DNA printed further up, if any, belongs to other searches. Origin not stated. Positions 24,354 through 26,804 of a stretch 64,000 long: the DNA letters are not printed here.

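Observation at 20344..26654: Candidate undescribed three-gene conflict/defence system: 716-aa toroid-like protein + KGGSGR ParA-like ATPase + 889-aa TIR-domain protein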

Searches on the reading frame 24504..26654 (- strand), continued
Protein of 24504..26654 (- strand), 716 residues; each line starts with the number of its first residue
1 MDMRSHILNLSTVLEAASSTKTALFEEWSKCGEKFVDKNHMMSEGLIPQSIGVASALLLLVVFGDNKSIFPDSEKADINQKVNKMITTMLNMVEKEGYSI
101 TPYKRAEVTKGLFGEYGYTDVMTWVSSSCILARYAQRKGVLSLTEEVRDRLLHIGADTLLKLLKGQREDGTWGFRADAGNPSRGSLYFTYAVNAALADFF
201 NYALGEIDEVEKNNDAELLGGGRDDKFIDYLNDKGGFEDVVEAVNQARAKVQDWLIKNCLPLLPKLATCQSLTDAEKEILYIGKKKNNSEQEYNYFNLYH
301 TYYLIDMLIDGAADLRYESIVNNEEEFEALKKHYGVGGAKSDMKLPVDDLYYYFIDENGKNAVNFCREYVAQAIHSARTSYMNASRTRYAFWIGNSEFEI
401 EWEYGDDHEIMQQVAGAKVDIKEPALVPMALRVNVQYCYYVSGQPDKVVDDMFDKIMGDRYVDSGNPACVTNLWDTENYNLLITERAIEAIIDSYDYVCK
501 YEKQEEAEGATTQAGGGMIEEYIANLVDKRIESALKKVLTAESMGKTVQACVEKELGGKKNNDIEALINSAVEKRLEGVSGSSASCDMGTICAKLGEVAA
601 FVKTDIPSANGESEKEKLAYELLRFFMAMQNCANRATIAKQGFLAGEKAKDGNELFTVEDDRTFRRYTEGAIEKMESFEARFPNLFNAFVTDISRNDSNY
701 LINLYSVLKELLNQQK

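Call 69: search_protein_families(library=pfam, alignment_id=A4, max_evalue=0.00001)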
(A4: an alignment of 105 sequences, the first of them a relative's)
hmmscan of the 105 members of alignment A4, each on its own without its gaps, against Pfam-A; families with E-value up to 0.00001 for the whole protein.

A. member 1, L001:471-950:+ (159 aa): 0 families

B. families by the number of members that match (of 105 scanned): 147 families (the first 25 are shown)
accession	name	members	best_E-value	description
PF01266.30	DAO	3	1.9e-46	FAD dependent oxidoreductase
PF13306.12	LRR_5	2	7.2e-260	BspA type Leucine rich repeat region (6 copies)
PF01098.24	FTSW_RODA_SPOVE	2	1e-102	Cell cycle protein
PF12831.13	FAD_oxidored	2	5.5e-50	FAD dependent oxidoreductase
PF00664.28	ABC_membrane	2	2e-41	ABC transporter transmembrane region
PF00005.33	ABC_tran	2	4.1e-37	ABC transporter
PF00849.27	PseudoU_synth_2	2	5.6e-32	RNA pseudouridylate synthase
PF04101.22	Glyco_tran_28_C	2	5e-31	Glycosyltransferase family 28 C-terminal domain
PF13472.12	Lipase_GDSL_2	2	1.3e-27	GDSL-like Lipase/Acylhydrolase family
PF00657.28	Lipase_GDSL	2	3.4e-20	GDSL-like Lipase/Acylhydrolase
PF13676.11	TIR_2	2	5.7e-18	TIR domain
PF13855.12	LRR_8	2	2.4e-17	Leucine rich repeat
PF23952.1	LRR_EndoS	2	7e-09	Endo-beta-N-acetylglucosaminidase EndoS LRR domain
PF02026.21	RyR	2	3.8e-08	RyR domain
PF01134.28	GIDA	1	4.3e-166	Glucose inhibited division protein A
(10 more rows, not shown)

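Call 75: search_solved_structures(query=A2, max_evalue=1)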
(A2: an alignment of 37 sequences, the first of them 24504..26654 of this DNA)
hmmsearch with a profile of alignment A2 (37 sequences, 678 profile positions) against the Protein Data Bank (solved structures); distinct sequences matched with E-value up to 1: 3.
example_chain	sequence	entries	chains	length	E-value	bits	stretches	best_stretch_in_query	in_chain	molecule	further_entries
9r1o_A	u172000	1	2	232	0.039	15.8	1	541-675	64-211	sc-apCC-6-DPH-NR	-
8v0f_A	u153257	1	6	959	0.58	11.9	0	139-190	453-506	Copalyl diphosphate synthase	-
6kos_A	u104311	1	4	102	0.74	11.6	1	574-674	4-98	SUWA (Super WA20)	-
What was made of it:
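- On (alpha/alpha)6 toroid enzyme families (AGE epimerases, GH76, terpene cyclases, thioester domains): The PDB profile search gives nothing significant (call 75).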

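Call 94: fold_search(model_id=the predicted structure, library=viral)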
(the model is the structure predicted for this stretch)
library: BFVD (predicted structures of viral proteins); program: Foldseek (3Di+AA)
matches with E <= 10: 407; with E <= 0.001: 0
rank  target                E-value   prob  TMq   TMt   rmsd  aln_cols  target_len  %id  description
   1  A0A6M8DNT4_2          1.6e-02  0.69  0.15  0.09  39.1       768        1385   11  (no name in the UniProt tables at hand)
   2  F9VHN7                2.5e-02  0.72  0.17  0.20  13.5       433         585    9  (no name in the UniProt tables at hand)
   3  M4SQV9                2.6e-02  0.20  0.10  0.08  34.8       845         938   11  (no name in the UniProt tables at hand)
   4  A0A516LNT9            3.1e-02  0.23  0.11  0.07  35.7       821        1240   11  (no name in the UniProt tables at hand)
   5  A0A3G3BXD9            4.9e-02  0.98  0.29  0.45  14.0       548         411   13  (no name in the UniProt tables at hand)
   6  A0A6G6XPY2            5.1e-02  0.23  0.12  0.11  24.9       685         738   12  (no name in the UniProt tables at hand)
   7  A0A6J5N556            5.1e-02  0.23  0.10  0.10  28.3       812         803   11  Uncharacterized protein [uncultured Caudovirales phage]
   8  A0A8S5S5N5            5.8e-02  0.16  0.09  0.07  30.2       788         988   10  Minor tail protein [Myoviridae sp. cthAo37]
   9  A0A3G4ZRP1            6.3e-02  0.18  0.10  0.09  22.8       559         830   11  Patatin [Dasosvirus sp.]
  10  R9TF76                6.5e-02  0.13  0.09  0.06  33.5       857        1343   10  (no name in the UniProt tables at hand)
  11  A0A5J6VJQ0            6.8e-02  0.82  0.21  0.34  11.4       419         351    9  glucan 1,4-alpha-glucosidase [Megaviridae environmental sample]
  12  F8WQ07                7.4e-02  0.12  0.07  0.04  43.5       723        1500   13  (no name in the UniProt tables at hand)
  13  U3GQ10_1              7.7e-02  0.33  0.14  0.10  39.3       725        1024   11  Large tegument protein [Suid betaherpesvirus 2]
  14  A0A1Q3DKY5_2          8.8e-02  0.11  0.10  0.07  34.3       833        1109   10  Capsid protein [Chionoecetes opilio bacilliform virus]
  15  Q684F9                9.5e-02  0.15  0.09  0.15  22.5       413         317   13  (no name in the UniProt tables at hand)
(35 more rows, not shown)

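Call 104: search_protein_families(library=phrogs, proteins=[window:24504-26654:-], max_evalue=0.01)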
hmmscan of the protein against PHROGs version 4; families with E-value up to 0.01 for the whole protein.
window:24504-26654:- (716 aa): 0 families
